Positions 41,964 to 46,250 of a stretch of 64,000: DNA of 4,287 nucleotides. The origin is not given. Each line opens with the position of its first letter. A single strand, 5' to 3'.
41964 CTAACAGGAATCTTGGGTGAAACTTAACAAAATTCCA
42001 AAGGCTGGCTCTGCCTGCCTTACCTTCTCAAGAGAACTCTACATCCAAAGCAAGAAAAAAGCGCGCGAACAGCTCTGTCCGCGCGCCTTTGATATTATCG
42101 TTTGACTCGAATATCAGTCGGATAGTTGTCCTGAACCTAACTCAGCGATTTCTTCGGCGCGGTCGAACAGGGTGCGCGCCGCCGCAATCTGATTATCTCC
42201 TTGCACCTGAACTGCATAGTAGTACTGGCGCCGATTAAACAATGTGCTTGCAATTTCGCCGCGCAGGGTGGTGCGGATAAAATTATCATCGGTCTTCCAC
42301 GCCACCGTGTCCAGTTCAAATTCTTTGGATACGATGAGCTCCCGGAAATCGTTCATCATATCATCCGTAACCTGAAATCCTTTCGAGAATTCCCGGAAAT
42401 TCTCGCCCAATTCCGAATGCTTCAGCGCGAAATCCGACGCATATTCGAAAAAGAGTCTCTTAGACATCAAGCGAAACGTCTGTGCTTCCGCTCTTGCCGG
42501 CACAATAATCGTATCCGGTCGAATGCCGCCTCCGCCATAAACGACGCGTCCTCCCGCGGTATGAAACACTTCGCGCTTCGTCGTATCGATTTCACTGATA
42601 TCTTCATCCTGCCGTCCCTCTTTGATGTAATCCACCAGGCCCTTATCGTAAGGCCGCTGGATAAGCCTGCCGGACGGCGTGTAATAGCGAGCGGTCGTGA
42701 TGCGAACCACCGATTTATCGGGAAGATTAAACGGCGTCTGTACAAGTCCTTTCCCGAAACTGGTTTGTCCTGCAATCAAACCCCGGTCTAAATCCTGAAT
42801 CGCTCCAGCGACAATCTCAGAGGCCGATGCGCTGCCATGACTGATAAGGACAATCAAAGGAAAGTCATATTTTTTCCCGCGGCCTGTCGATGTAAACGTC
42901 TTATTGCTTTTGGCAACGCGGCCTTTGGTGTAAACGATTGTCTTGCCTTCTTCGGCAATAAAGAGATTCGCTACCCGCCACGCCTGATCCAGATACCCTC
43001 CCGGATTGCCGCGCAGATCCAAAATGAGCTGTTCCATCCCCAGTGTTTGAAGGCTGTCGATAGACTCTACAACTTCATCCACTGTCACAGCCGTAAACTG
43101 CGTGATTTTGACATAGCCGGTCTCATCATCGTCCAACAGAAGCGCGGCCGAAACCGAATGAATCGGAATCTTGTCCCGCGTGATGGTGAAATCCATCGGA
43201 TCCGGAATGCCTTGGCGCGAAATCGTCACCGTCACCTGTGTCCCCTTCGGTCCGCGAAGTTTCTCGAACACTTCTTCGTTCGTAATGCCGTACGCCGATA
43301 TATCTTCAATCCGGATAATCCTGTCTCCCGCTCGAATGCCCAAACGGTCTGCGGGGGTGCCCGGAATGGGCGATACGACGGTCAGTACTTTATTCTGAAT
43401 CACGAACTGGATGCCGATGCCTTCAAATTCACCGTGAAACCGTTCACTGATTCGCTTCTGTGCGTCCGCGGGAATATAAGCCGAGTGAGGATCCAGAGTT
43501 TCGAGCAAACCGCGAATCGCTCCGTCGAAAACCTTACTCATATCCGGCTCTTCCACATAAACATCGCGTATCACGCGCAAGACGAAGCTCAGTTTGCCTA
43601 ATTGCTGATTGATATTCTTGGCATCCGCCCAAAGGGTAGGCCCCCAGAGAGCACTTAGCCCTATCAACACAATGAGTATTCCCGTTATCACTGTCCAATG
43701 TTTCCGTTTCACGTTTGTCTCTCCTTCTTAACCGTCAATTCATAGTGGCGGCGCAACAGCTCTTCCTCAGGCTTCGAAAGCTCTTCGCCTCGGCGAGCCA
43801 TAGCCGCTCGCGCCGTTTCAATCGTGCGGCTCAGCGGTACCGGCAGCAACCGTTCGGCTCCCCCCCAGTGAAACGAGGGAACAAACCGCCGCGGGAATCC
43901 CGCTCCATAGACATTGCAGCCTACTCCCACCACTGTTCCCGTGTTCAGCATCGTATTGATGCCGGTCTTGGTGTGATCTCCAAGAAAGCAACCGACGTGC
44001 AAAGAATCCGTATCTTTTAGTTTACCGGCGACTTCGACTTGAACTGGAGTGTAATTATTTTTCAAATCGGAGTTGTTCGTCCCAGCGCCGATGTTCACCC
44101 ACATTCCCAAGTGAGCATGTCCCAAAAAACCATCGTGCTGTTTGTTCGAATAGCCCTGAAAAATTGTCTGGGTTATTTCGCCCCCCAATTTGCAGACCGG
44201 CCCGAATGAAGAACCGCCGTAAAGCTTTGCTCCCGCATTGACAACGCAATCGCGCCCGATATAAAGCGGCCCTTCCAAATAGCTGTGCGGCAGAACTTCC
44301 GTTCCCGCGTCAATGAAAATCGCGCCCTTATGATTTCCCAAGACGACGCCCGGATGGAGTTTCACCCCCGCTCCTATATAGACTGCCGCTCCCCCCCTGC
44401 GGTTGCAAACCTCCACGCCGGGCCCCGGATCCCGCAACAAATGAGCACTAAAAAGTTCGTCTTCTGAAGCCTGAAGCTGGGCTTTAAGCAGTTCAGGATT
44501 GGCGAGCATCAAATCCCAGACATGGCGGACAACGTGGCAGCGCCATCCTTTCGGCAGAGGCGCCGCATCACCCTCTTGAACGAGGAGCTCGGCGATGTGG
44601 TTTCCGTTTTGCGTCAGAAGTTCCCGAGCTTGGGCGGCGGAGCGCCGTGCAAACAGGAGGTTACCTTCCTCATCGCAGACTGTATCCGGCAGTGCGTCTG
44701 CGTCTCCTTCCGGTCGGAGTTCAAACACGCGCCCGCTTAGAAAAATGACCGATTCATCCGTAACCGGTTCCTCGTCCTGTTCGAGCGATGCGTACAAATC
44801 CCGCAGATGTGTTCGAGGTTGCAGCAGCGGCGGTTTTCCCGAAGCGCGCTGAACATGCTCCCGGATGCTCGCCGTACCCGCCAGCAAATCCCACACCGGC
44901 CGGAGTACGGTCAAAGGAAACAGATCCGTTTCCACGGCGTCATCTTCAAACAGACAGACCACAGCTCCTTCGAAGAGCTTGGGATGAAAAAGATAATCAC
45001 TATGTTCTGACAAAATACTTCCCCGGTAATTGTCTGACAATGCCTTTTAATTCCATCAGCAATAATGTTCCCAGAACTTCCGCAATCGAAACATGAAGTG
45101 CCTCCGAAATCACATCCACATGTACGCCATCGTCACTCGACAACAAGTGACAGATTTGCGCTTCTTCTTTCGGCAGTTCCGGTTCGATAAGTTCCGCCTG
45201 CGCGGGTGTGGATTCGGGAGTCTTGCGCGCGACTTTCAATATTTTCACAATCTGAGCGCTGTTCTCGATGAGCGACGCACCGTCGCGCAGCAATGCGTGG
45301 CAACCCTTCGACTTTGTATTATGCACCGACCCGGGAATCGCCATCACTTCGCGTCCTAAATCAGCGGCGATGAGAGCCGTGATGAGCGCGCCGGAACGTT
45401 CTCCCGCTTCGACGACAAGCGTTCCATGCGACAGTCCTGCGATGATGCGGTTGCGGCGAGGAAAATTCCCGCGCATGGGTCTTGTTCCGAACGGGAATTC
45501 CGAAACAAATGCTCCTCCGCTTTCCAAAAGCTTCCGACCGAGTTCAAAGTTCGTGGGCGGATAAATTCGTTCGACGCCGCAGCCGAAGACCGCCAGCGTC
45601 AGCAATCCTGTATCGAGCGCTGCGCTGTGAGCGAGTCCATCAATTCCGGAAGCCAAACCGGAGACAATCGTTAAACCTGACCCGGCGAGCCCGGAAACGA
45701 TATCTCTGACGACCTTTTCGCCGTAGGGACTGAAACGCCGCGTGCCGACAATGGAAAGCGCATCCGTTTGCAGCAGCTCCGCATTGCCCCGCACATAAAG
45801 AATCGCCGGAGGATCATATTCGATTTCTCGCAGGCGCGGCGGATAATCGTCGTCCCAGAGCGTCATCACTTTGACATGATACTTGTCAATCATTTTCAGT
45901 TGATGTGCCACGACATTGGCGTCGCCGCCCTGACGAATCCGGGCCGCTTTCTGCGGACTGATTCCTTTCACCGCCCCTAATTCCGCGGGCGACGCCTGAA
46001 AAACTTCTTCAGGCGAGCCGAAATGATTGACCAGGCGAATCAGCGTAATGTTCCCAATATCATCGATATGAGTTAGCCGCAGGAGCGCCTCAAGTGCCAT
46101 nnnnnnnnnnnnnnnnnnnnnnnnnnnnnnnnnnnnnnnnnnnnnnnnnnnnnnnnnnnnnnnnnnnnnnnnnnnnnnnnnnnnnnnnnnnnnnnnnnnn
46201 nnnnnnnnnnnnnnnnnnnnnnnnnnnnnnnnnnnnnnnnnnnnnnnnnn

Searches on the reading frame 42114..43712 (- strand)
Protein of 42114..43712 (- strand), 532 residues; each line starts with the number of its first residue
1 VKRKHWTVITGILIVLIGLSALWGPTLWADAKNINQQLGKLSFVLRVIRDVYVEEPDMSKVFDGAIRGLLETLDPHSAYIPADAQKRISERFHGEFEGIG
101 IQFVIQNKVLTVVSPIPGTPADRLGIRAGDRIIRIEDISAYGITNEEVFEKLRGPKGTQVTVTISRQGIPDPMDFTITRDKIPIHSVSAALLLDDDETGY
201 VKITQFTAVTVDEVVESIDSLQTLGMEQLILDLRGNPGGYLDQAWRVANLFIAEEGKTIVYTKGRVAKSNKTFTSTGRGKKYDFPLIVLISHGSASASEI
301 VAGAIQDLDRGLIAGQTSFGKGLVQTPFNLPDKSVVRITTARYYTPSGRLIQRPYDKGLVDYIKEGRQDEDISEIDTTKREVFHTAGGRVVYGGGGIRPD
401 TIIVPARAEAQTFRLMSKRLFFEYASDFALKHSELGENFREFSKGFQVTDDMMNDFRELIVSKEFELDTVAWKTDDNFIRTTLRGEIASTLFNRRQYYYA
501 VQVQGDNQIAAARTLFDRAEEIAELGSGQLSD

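Call 50: search_protein_families(library=pfam, proteins=[window:42114-43712:-], max_evalue=0.001)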
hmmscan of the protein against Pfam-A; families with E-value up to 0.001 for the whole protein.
window:42114-43712:- (532 aa): 5 families
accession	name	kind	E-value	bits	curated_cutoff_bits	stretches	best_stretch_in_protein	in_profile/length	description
PF03572.23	Peptidase_S41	-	7.1e-49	166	24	1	198-353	2-156/165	Peptidase family S41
PF17820.7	PDZ_6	-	1.4e-10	41.2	27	1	112-166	2-54/54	PDZ domain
PF00595.29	PDZ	-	1.8e-08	35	23.2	1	97-164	10-80/81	PDZ domain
PF13180.12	PDZ_2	-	7.6e-08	33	27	1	99-168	3-71/80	PDZ domain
PF22694.1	CtpB_N-like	-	2.2e-07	31.7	27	1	33-82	33-83/85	Activating protease CtpB N-terminal domain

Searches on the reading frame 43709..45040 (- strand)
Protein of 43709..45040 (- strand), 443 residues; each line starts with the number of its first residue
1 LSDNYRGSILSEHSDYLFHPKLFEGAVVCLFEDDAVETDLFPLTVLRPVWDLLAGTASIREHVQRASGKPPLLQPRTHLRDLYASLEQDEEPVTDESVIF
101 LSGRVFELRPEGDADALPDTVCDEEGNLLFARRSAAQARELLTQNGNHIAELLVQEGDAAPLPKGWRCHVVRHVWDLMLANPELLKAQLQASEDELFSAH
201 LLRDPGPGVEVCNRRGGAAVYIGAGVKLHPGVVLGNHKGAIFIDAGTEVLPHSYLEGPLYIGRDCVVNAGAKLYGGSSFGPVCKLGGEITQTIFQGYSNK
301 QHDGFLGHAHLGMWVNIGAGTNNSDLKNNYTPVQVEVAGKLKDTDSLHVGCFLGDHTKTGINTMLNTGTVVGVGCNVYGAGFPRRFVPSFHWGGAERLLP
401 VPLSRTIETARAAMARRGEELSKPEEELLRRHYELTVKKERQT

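Call 50: search_protein_families(library=pfam, proteins=[window:43709-45040:-], max_evalue=0.001)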
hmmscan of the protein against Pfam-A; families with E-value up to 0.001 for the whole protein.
window:43709-45040:- (443 aa): 2 families
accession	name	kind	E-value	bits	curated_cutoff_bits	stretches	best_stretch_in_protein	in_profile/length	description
PF13562.11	NTP_transf_4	-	1.2e-13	51.9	27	1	28-189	1-145/153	Sugar nucleotidyl transferase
PF00132.30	Hexapep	-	1.5e-08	34.4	27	0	243-273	4-34/36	Bacterial transferase hexapeptide (six repeats)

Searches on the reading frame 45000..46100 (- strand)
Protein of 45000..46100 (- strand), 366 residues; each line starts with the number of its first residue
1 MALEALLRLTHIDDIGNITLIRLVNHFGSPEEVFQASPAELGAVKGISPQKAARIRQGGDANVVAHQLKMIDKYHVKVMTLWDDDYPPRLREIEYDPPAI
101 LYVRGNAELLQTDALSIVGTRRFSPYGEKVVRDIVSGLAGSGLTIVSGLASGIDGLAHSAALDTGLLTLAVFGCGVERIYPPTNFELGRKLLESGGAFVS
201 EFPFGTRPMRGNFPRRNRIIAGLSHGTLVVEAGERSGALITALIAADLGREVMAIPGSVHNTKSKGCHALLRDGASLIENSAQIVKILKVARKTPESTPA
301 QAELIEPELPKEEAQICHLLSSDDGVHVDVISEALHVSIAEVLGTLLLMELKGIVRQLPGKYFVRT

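Call 50: search_protein_families(library=pfam, proteins=[window:45000-46100:-], max_evalue=0.001)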
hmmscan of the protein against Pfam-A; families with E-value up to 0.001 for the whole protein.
window:45000-46100:- (366 aa): 4 families
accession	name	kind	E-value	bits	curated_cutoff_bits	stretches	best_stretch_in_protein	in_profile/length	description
PF02481.21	DNA_processg_A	-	3.6e-76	255.5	29.6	1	71-279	2-211/212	DNA recombination-mediator protein A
PF17782.7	DprA_WH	-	4.5e-12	46.3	22.9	1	305-361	6-61/61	DprA winged helix domain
PF14520.12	HHH_5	-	3.7e-08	34.2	27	1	8-56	3-52/57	Helix-hairpin-helix domain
PF00633.29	HHH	-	0.00014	22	24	1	30-56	2-28/30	Helix-hairpin-helix motif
